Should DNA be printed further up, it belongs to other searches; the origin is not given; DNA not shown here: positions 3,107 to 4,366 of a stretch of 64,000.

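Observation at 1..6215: Sdh/Frd-type flavoprotein + sucCD + translationally coupled Fe-S / AsrA-like / AsrB-like trio: candidate soluble NAD(P)H-linked fumarate/succinate oxidoreductase module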

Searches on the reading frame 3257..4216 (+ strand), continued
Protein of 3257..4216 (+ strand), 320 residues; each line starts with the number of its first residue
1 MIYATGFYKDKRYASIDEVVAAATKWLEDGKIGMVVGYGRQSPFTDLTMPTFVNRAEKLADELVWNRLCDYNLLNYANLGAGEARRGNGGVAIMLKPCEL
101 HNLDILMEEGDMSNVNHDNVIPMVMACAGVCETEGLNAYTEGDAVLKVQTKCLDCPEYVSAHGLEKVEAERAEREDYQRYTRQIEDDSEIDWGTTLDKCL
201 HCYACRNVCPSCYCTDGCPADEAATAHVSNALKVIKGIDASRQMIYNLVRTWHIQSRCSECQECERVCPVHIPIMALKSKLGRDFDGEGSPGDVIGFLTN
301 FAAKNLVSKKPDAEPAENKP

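Call 41: find_encoding_contigs(protein=P0125, flank=9000, max_places=2)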
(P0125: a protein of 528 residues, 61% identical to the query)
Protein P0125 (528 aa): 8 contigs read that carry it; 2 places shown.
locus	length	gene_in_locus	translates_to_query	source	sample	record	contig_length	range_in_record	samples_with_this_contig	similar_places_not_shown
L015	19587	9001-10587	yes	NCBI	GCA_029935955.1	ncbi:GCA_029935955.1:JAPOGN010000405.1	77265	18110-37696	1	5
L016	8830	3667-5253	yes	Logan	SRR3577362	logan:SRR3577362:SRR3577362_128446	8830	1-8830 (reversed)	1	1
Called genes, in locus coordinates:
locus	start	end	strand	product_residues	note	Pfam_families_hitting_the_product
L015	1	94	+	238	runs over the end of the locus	PF13555:AAA_29 (weak), PF00005:ABC_tran, PF13304:AAA_21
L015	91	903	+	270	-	PF00795:CN_hydrolase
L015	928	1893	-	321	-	PF02253:PLA1 (weak)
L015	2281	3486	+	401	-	PF08442:ATP-grasp_2, PF24948:Citrate_synth_N, PF16114:Citrate_bind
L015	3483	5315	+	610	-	PF00549:Ligase_CoA, PF00285:Citrate_synt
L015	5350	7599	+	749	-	PF00330:Aconitase, PF00694:Aconitase_C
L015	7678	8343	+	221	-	PF12838:Fer4_7 (faint), PF13183:Fer4_8 (faint)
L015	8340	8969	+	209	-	PF13510:Fer2_4, PF13183:Fer4_8 (faint), PF13534:Fer4_17 (faint), PF13187:Fer4_9 (weak)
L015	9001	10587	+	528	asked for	PF00890:FAD_binding_2, PF03486:HI0933_like (faint), PF07992:Pyr_redox_2 (weak), PF12831:FAD_oxidored (faint)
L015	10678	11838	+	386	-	PF08442:ATP-grasp_2, PF13549:ATP-grasp_5, PF24948:Citrate_synth_N, PF00549:Ligase_CoA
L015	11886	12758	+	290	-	PF02629:CoA_binding, PF13380:CoA_binding_2 (weak), PF13607:Succ_CoA_lig, PF00549:Ligase_CoA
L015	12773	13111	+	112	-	PF06155:GBBH-like_N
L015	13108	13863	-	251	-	PF03781:FGE-sulfatase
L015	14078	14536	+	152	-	-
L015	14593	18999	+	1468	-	-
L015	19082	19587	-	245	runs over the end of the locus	PF00994:MoCF_biosynth, PF24102:FLAD1_M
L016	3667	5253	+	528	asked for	PF00890:FAD_binding_2, PF03486:HI0933_like (faint), PF07992:Pyr_redox_2 (weak), PF12831:FAD_oxidored (faint)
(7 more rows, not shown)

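Call 42: find_encoding_contigs(protein=P0073, flank=9000, max_places=2)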
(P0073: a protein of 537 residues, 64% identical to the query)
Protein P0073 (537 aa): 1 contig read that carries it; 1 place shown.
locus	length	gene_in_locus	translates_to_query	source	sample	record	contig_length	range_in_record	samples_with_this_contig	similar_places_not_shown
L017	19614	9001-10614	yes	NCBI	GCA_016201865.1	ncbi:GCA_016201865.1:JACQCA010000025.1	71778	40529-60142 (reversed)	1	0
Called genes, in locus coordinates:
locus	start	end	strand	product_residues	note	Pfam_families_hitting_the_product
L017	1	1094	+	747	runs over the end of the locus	PF03971:IDH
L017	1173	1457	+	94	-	PF08734:GYD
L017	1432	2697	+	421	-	-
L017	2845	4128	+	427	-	PF08442:ATP-grasp_2, PF13549:ATP-grasp_5 (weak), PF24948:Citrate_synth_N, PF16114:Citrate_bind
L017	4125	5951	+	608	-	PF02629:CoA_binding (faint), PF00549:Ligase_CoA, PF00285:Citrate_synt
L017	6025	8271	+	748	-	PF00330:Aconitase, PF00694:Aconitase_C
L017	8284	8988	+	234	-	PF13510:Fer2_4 (weak), PF13183:Fer4_8 (faint), PF13534:Fer4_17 (faint), PF13187:Fer4_9, PF12838:Fer4_7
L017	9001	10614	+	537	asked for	PF00890:FAD_binding_2, PF01266:DAO (faint), PF03486:HI0933_like (weak), PF07992:Pyr_redox_2 (weak), PF12831:FAD_oxidored (weak)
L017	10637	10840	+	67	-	PF10049:DUF2283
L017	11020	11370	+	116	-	-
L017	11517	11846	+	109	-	PF01909:NTP_transf_2, PF18765:Polbeta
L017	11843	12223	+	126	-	PF05168:HEPN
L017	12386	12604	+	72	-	PF04014:MazE_antitoxin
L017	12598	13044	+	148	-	PF01850:PIN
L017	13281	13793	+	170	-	PF19502:DUF6036 (faint)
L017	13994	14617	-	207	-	PF02545:Maf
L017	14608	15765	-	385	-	PF01207:Dus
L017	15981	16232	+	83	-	-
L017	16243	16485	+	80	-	PF10049:DUF2283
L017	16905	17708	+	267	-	-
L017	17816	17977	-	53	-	-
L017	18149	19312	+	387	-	PF08442:ATP-grasp_2, PF13549:ATP-grasp_5, PF24948:Citrate_synth_N, PF00549:Ligase_CoA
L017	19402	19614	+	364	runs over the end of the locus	PF07494:Reg_prop (faint)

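Call 43: search_solved_structures(query=window:3257-4216:+, max_evalue=0.01)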
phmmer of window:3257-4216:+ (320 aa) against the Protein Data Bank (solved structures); distinct sequences matched with E-value up to 0.01: 3.
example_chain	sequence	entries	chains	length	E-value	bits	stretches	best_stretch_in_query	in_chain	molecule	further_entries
9t1s_M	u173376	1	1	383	1.5e-14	57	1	166-281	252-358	formate dehydrogenase (coenzyme F420)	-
8rvu_E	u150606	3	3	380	1.6e-08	37.2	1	185-284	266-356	Formate dehydrogenase, beta subunit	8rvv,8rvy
7bkb_E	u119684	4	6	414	8.7e-07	31.5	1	197-274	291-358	Formate dehydrogenase, beta subunit (F420)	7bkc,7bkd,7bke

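Call 52: search_protein_families(library=ncbifam, proteins=[L008:3500-5251:+, L008:5331-5684:+, L008:5772-7514:+, L015:7678-8340:+, L015:8340-8966:+, L017:8284-8985:+], max_evalue=0.00001)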
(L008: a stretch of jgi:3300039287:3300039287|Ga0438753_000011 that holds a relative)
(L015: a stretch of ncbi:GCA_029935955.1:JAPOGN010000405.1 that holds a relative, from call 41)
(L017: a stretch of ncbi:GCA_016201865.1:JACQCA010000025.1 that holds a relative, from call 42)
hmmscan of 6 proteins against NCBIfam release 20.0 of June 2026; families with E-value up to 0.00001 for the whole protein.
L008:3500-5251:+ (584 aa): 32 families (the best 25 are shown)
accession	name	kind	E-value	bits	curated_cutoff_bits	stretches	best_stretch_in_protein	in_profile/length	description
NF005331.0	PRK06854.1-2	equivalog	2.7e-191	636.9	557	1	13-574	3-557/563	adenylyl-sulfate reductase subunit alpha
TIGR02061.1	aprA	equivalog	8.5e-120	401.1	641.75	1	21-575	1-616/616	adenylyl-sulfate reductase subunit alpha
NF006131.0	PRK08275.1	equivalog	2.8e-103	346.2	587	1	14-574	5-555/577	fumarate reductase/succinate dehydrogenase flavoprotein subunit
NF010374.0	PRK13800.1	equivalog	7.7e-65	219.6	1196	1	15-572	9-558/898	fumarate reductase/succinate dehydrogenase flavoprotein subunit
NF004900.0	PRK06263.1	equivalog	7.8e-49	166.7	718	1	16-556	4-533/546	fumarate reductase (CoM/CoB) subunit TfrA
NF004724.0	PRK06069.1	subfamily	2.6e-42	144.8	826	1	18-548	4-543/577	succinate dehydrogenase/fumarate reductase flavoprotein subunit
TIGR01812.1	sdhA_frdA_Gneg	subfamily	5.5e-38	130.8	567.3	1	21-547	1-533/568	succinate dehydrogenase or fumarate reductase, flavoprotein subunit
NF005866.0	PRK07803.1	equivalog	6.7e-28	97.2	819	2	289-572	318-599/631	fumarate reductase/succinate dehydrogenase flavoprotein subunit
TIGR01816.1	sdhA_forward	equivalog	7.7e-28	97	727.35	1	148-562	146-558/584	succinate dehydrogenase flavoprotein subunit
TIGR00551.1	nadB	equivalog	6.3e-27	94.4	452.75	1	19-543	2-489/489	L-aspartate oxidase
NF005867.0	PRK07804.1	equivalog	3.8e-26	91.5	639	1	139-561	145-535/548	L-aspartate oxidase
NF004613.0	PRK05945.1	equivalog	5.4e-25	88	824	2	146-548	141-541/575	succinate dehydrogenase/fumarate reductase flavoprotein subunit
NF005037.0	PRK06452.1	equivalog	6.8e-25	87.7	862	1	18-548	4-532/566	succinate dehydrogenase flavoprotein subunit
TIGR01176.1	fum_red_Fp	equivalog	4.9e-24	84.9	932.7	2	18-244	2-226/580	fumarate reductase (quinol) flavoprotein subunit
NF006686.0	PRK09231.1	equivalog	1.4e-23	83.3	854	2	18-238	4-222/598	fumarate reductase (quinol) flavoprotein subunit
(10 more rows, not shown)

L008:5331-5684:+ (118 aa): 3 families
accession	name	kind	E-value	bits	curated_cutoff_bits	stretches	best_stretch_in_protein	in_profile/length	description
TIGR02060.1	aprB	equivalog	2.1e-22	79.4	135.65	1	1-101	1-102/132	adenylyl-sulfate reductase subunit beta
NF040864.1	HgcB_ferredoxin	equivalog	6.9e-08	32.2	99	1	6-64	12-64/93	mercury methylation ferredoxin HgcB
NF043039.1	HgcAB_like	equivalog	6.7e-06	25.9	285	1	7-61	299-349/350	HgcAB-like fusion protein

L008:5772-7514:+ (581 aa): 47 families (the best 25 are shown)
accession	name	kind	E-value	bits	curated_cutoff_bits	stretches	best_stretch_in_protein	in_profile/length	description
NF040770.1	hetero_SS_HdrA2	exception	1e-51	176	1100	3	147-325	569-746/777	CoB-CoM heterodisulfide reductase HdrA2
NF041778.1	hetero_SS_HdrA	equivalog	1.1e-30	106.1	1400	2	147-312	579-739/771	ferredoxin:CoB-CoM heterodisulfide reductase subunit HdrA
NF041891.1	hdrA_Methbact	equivalog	1.4e-27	96.3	1300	2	150-325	567-736/762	ferredoxin:CoB-CoM heterodisulfide reductase subunit HdrA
TIGR01944.1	rnfB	subfamily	3.8e-17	62.5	68.7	2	118-206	77-164/190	RnfABCDGE type electron transport complex subunit B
TIGR02179.1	PorD_KorD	subfamily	7.4e-16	58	60.05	1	138-204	8-74/78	2-oxoacid:acceptor oxidoreductase, delta subunit, pyruvate/2-ketoisovalerate family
NF003475.0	PRK05113.1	equivalog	3.9e-15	56.2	203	1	118-207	77-165/190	electron transport complex subunit RsxB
NF040684.1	PorD_Arch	equivalog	6.7e-13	48.5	120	1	141-203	18-80/85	pyruvate synthase subunit PorD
NF045790.1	OxalOxreddelta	equivalog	1e-12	47.9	230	2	141-207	246-312/316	oxalate oxidoreductase subunit delta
TIGR04105.1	FeFe_hydrog_B1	subfamily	2.8e-12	46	450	1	336-456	137-258/462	monomeric [FeFe] hydrogenase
NF005415.0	PRK06991.1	equivalog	3e-12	46.8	281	1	148-205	78-135/284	electron transport complex subunit RsxB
NF040864.1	HgcB_ferredoxin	equivalog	3.6e-12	46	99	1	338-396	11-62/93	mercury methylation ferredoxin HgcB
NF007202.0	PRK09623.1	equivalog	6.1e-12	45.8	166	1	139-204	35-100/105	3-methyl-2-oxobutanoate dehydrogenase subunit delta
NF042909.1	FMH_DH_FwdF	exception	1.7e-11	43.8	375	1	336-395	252-311/336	tungsten-dependent formylmethanofuran dehydrogenase subunit FwdF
NF045874.1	Vhu_polyferre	exception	2.5e-11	42.9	600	1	331-395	255-309/381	F420-non-reducing hydrogenase associated-polyferredoxin VhuB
TIGR01971.1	NuoI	subfamily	2.8e-11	43.1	113.05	0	341-395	42-98/121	NADH-quinone oxidoreductase, chain I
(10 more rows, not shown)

L015:7678-8340:+ (221 aa): 1 family
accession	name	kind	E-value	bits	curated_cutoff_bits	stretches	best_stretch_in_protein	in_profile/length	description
TIGR00314.1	cdhA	equivalog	3.5e-07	28.4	781.3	1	112-173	393-454/784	CO dehydrogenase/acetyl-CoA synthase complex subunit alpha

L015:8340-8966:+ (209 aa): 7 families
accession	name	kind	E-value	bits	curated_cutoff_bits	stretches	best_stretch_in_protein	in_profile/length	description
TIGR00314.1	cdhA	equivalog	2.8e-10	38.7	781.3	1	105-164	395-454/784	CO dehydrogenase/acetyl-CoA synthase complex subunit alpha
TIGR01971.1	NuoI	subfamily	3.3e-08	33.1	113.05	1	100-160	33-94/121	NADH-quinone oxidoreductase, chain I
NF040763.1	FeFe_hydrog_A6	exception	1.3e-06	27.1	765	0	100-160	136-201/571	NADH-dependent [FeFe] hydrogenase, group A6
NF042909.1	FMH_DH_FwdF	exception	3e-06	26.6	375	1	98-160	6-68/336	tungsten-dependent formylmethanofuran dehydrogenase subunit FwdF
NF004540.0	PRK05888.2-1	equivalog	3.1e-06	26.8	215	1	100-161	37-100/139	NADH-quinone oxidoreductase subunit NuoI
NF007205.0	PRK09626.1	equivalog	3.2e-06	27.1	93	1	106-159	14-66/105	2-oxoglutarate-acceptor oxidoreductase subunit OorD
NF006221.0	PRK08348.1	subfamily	9.3e-06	25.4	124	0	94-160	30-88/136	NADH-plastoquinone oxidoreductase subunit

L017:8284-8985:+ (234 aa): 4 families
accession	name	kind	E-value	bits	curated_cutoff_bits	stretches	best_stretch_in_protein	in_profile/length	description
TIGR00314.1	cdhA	equivalog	9.9e-11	40.2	781.3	1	115-180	393-458/784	CO dehydrogenase/acetyl-CoA synthase complex subunit alpha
NF003454.1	PRK05035.1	equivalog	4.9e-07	28.6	345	1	109-175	355-422/556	electron transport complex subunit RsxC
TIGR01945.1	rnfC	subfamily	2.9e-06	26.1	245.95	1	119-176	361-419/435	RnfABCDGE type electron transport complex subunit C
NF006221.0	PRK08348.1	subfamily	3.3e-06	26.8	124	1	108-174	31-90/136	NADH-plastoquinone oxidoreductase subunit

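Call 53: predict_structure(alignment_id=A3)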
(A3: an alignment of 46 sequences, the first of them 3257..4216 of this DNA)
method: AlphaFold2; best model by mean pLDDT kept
length: 320 residues; sequences in the alignment: 46
mean_pLDDT: 87.5   pTM: 0.83
mean pLDDT of the five models: 87.5, 87.3, 86.6, 85.1, 83.4
residues with pLDDT >= 90: 191; 70-90: 98; 50-70: 17; < 50: 14
segments of 3 or more residues with pLDDT < 50: 1-3, 310-320
pLDDT, mean of each block of 10 residues (from residue 1): 61 97 98 98 91 98 95 92 95 94 84 86 96 79 82 94 97 95 93 93 88 67 81 87 90 86 91 94 87 87 77 46
secondary structure, 60 per line:
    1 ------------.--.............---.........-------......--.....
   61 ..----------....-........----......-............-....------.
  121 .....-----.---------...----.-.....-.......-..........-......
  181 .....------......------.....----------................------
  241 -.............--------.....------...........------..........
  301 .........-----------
elements in order: H16-28 E32-40 E48-53 H56-62 H73-76 H78-85 E90-95 H97-108 H110-113 E120-125 H150-154 H156-162 H164-173 H175-185 H192-197 H204-208 H219-234 H242-254 H263-267 H274-284 H291-309

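Call 57: find_encoding_contigs(protein=P0059, flank=10000, max_places=3)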
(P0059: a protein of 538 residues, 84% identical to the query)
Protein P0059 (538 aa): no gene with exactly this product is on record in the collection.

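Call 58: fold_search(model_id=the predicted structure, library=pdb)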
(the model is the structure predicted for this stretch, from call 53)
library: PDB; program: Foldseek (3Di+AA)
matches with E <= 10: 290; with E <= 0.001: 1
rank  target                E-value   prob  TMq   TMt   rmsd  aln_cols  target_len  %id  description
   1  7bkb_E                3.7e-09  1.00  0.55  0.44   9.8       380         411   15  Formate dehydrogenase - heterodisulfide reductase - formylmethanofuran dehydrogenase complex from Methanospirillum hun (released 2021-09-29)
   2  9r51_B                4.6e-03  1.00  0.32  0.36   4.1       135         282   13  Dimeric state of the F420-reducing hydrogenase from Methanothermococcus thermolithotrophicus in crystalline form 1 (released 2025-10-22)
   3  4ci0_C                1.5e-02  1.00  0.31  0.35   3.6       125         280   13  Electron cryo-microscopy of F420-reducing NiFe hydrogenase Frh (released 2014-02-26)
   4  9r52_B                2.3e-02  1.00  0.28  0.32   4.6       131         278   14  Dimeric state of the F420-reducing hydrogenase from Methanothermococcus thermolithotrophicus in crystalline form 2 (released 2025-10-22)
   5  5dqr_D                7.2e-02  0.69  0.31  0.25  17.0       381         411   10  The crystal structure of Arabidopsis 7-hydroxymethyl chlorophyll a reductase (HCAR) (released 2016-04-20)
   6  8riu_B                7.6e-02  0.99  0.26  0.23   4.6       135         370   18  Crystal structure of the F420-reducing carbon monoxide dehydrogenase component from the ethanotroph Candidatus Ethanop (released 2024-10-02)
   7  5dqr_C                8.4e-02  0.77  0.33  0.26  18.3       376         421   12  The crystal structure of Arabidopsis 7-hydroxymethyl chlorophyll a reductase (HCAR) (released 2016-04-20)
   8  5dqr_A                1.0e-01  0.60  0.30  0.24  18.1       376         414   12  The crystal structure of Arabidopsis 7-hydroxymethyl chlorophyll a reductase (HCAR) (released 2016-04-20)
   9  5dqr_E                1.1e-01  0.63  0.32  0.26  17.4       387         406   11  The crystal structure of Arabidopsis 7-hydroxymethyl chlorophyll a reductase (HCAR) (released 2016-04-20)
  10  5dqr_F                2.3e-01  0.41  0.30  0.24  18.0       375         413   12  The crystal structure of Arabidopsis 7-hydroxymethyl chlorophyll a reductase (HCAR) (released 2016-04-20)
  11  6ao8                  2.8e-01  0.08  0.14  0.11  15.9       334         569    9  Crystal structure of arginyl-tRNA_synthetase from Neisseria gonorrhoeae in complex with arginine (released 2017-08-30)
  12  8rja_E                3.6e-01  0.96  0.26  0.24   3.9       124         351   17  Crystal structure of the F420-reducing formylmethanofuran dehydrogenase complex from the ethanotroph Candidatus Ethano (released 2024-10-02)
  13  4zaj                  3.6e-01  0.06  0.13  0.09  17.5       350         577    9  2.2 Angstrom Crystal Structure of a Human Arginyl-tRNA Synthetase (released 2016-03-30)
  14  8vw9                  4.8e-01  0.06  0.15  0.13  19.2       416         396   11  CryoEM Structure of a FtsH Helical Assembly in the Presence of ATP (released 2025-01-15)
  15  5dqr_B                5.1e-01  0.33  0.32  0.26  17.6       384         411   11  The crystal structure of Arabidopsis 7-hydroxymethyl chlorophyll a reductase (HCAR) (released 2016-04-20)
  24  9rze_M                1.4e+00  0.03  0.13  0.06  20.1       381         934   11  State 2 MAP 3 RNA Pol II activated elongation complex with SETD2 bound to proximal upstream H3 (released 2026-03-18)
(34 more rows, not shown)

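Call 61: find_encoding_contigs(protein=P0176, flank=10000, max_places=3)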
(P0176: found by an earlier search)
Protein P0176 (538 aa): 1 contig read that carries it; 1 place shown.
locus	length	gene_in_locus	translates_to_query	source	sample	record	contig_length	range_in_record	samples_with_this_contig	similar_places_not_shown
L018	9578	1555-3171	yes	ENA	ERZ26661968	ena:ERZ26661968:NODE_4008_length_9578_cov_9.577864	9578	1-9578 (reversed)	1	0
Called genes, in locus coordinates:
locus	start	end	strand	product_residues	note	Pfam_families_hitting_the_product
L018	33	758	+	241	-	PF12838:Fer4_7 (faint), PF00037:Fer4 (faint), PF13183:Fer4_8 (weak), PF13187:Fer4_9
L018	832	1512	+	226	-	PF13183:Fer4_8 (faint), PF13237:Fer4_10 (weak), PF13187:Fer4_9 (weak)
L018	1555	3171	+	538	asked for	PF00890:FAD_binding_2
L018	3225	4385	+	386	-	PF08442:ATP-grasp_2, PF13549:ATP-grasp_5, PF24948:Citrate_synth_N, PF00549:Ligase_CoA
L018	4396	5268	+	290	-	PF02629:CoA_binding, PF13607:Succ_CoA_lig, PF00549:Ligase_CoA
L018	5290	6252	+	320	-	PF13187:Fer4_9 (faint), PF13237:Fer4_10 (faint), PF13183:Fer4_8 (weak), PF13534:Fer4_17 (weak)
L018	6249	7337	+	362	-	PF13187:Fer4_9 (faint), PF13534:Fer4_17 (faint), PF14697:Fer4_21 (faint), PF00037:Fer4 (faint), PF12797:Fer4_2 (faint), PF13237:Fer4_10 (faint), PF17179:Fer4_22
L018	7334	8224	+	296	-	PF00175:NAD_binding_1, PF10418:DHODB_Fe-S_bind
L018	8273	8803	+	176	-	-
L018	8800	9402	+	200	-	PF00300:His_Phos_1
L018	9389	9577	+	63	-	?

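Call 68: find_related_loci(query=A3, collection=metagenome_contigs, flank=10000)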
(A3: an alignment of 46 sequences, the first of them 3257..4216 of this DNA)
Query A3 (320 aa) in metagenome_contigs; peptide patterns used: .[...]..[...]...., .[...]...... (x = any residue, [..] = any of these).
600 stretches matched a pattern (row limit reached: there are more); 544 encode a relative of the query (tblastn E <= 1e-3); the best 80 are kept; 80 distinct loci.
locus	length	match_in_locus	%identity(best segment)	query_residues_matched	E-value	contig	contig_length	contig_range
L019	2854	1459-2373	31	18-305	1e-32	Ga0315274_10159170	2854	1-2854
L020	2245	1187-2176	28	3-305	5e-32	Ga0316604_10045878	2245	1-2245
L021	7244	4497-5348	31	22-281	1e-31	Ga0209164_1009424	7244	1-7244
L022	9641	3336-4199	28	14-286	2e-31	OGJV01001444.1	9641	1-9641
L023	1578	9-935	28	23-317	2e-31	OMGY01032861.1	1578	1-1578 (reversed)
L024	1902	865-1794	26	14-284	4e-31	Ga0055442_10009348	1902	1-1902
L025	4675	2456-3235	29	23-286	5e-31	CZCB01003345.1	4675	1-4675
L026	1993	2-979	27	6-318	4e-31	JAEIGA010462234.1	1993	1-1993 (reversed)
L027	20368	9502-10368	31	14-285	7e-31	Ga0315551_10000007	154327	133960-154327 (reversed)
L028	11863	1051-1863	29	32-284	6e-31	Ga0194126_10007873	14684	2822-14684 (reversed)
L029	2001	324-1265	26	17-316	5e-31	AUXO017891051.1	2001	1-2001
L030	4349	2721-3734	30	15-315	8e-31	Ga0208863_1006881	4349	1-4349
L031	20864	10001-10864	29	14-286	1e-30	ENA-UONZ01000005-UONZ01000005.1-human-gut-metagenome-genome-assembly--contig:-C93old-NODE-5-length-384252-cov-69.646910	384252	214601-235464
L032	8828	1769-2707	32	14-312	1e-30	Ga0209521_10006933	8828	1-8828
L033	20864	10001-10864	29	14-286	1e-30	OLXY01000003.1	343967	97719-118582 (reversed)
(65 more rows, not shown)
